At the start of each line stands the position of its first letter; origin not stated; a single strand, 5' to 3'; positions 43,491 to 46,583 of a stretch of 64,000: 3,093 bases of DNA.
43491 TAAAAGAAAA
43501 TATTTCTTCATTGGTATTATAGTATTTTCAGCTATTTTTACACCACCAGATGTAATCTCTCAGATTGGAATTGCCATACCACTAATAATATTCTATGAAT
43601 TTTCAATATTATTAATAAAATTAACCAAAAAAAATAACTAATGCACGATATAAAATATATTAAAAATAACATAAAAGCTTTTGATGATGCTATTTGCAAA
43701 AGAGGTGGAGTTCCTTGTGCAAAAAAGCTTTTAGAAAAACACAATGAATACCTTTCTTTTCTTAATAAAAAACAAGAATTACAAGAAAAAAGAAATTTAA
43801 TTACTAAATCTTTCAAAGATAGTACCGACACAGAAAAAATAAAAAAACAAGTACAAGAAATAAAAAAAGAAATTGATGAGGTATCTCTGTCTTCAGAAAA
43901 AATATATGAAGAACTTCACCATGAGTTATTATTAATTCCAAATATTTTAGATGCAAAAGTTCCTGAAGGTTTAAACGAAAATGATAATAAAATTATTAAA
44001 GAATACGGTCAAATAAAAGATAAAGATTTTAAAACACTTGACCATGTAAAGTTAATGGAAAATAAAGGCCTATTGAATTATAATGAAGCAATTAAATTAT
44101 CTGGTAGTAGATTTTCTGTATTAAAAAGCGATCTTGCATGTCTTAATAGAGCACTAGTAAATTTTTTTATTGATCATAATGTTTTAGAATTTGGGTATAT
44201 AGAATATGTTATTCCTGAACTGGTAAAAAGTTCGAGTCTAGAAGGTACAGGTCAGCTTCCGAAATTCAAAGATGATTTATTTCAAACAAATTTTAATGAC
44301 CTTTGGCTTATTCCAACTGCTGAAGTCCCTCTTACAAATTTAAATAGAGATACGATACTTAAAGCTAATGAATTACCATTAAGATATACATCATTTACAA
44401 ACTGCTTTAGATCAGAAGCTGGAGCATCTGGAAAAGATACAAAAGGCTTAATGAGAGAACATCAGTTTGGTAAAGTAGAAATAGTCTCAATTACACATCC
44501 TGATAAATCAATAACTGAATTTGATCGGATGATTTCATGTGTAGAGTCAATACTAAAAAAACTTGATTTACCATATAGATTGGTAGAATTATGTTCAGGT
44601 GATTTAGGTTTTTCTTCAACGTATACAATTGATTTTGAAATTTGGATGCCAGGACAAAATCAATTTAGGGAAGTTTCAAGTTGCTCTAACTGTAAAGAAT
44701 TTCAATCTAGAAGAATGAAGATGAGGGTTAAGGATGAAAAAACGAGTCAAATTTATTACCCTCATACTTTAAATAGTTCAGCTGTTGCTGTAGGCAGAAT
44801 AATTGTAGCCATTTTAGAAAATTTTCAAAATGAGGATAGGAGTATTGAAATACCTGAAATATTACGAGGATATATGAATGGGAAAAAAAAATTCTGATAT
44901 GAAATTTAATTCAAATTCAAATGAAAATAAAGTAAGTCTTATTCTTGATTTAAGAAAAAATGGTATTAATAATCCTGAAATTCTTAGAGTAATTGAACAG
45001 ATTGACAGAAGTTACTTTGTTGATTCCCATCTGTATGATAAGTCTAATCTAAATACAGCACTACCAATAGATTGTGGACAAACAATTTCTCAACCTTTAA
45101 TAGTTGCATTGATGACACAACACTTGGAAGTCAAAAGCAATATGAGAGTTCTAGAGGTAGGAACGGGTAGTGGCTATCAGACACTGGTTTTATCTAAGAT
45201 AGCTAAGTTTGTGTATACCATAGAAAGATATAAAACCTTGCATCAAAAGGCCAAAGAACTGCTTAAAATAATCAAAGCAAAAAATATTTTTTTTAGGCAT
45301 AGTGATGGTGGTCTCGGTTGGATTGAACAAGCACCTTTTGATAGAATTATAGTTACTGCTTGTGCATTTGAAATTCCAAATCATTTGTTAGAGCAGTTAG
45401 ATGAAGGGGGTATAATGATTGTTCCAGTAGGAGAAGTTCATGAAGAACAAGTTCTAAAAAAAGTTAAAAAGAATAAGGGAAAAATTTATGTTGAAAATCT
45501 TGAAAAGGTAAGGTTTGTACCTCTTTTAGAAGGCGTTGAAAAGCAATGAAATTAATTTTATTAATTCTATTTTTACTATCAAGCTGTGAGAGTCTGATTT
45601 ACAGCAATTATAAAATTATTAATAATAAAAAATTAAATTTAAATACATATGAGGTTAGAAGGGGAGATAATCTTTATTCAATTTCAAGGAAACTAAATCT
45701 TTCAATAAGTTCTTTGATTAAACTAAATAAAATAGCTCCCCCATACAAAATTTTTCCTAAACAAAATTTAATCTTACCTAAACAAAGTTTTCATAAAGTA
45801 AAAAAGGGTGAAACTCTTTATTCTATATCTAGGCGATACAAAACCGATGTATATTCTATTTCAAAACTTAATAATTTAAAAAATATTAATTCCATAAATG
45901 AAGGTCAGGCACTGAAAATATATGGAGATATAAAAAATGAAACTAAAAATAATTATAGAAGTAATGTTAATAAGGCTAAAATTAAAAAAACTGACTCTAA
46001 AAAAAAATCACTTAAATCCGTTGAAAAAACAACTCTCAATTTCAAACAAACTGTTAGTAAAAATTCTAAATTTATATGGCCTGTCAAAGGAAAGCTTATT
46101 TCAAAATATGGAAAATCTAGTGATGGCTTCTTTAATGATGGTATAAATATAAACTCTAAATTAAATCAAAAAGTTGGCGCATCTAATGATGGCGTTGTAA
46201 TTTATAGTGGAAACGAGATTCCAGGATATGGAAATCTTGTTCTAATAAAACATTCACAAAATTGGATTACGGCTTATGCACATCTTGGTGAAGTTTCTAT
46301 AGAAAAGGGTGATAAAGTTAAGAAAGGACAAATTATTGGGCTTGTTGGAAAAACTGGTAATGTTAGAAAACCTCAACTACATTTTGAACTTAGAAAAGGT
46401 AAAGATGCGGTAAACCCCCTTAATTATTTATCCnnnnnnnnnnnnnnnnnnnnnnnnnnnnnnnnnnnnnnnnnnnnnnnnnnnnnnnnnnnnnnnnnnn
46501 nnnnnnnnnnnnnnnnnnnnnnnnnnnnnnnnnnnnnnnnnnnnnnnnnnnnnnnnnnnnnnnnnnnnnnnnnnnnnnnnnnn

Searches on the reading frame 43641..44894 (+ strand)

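Call 81: search_protein_families(library=pfam, proteins=[window:43641-44894:+], max_evalue=0.0001)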
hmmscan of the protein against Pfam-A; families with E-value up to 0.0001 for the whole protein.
window:43641-44894:+ (418 aa): 2 families
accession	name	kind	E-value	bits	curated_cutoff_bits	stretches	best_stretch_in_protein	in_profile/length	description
PF00587.30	tRNA-synt_2b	-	4.9e-42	144.4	29.3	1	215-395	5-179/179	tRNA synthetase class II core domain (G, H, P, S and T)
PF02403.27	Seryl_tRNA_N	-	3.9e-14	53.3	28.2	1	1-102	1-107/108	Seryl-tRNA synthetase N-terminal domain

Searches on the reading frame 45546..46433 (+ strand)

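Call 81: search_protein_families(library=pfam, proteins=[window:45546-46433:+], max_evalue=0.0001)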
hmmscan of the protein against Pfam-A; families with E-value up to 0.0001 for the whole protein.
window:45546-46433:+ (296 aa): 5 families
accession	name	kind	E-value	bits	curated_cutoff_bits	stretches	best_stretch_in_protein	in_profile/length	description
PF01551.29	Peptidase_M23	-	4.5e-30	104.2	28.7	1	196-291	2-96/96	Peptidase family M23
PF01476.26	LysM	-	2.8e-26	91.7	20.9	2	83-125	1-42/43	LysM domain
PF23473.1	LysM3_LYK4_5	-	1.5e-06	28.6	29.3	0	34-74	4-43/48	LYK4/5 LysM3 domain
PF04225.17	LysM_OapA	-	4.5e-06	27.1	22.3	0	33-64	3-34/85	Opacity-associated protein A LysM-like domain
PF23446.1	LysM1_NFP_LYK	-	8.5e-05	23.8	36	0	42-78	17-54/60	NFP/LYK LysM1 domain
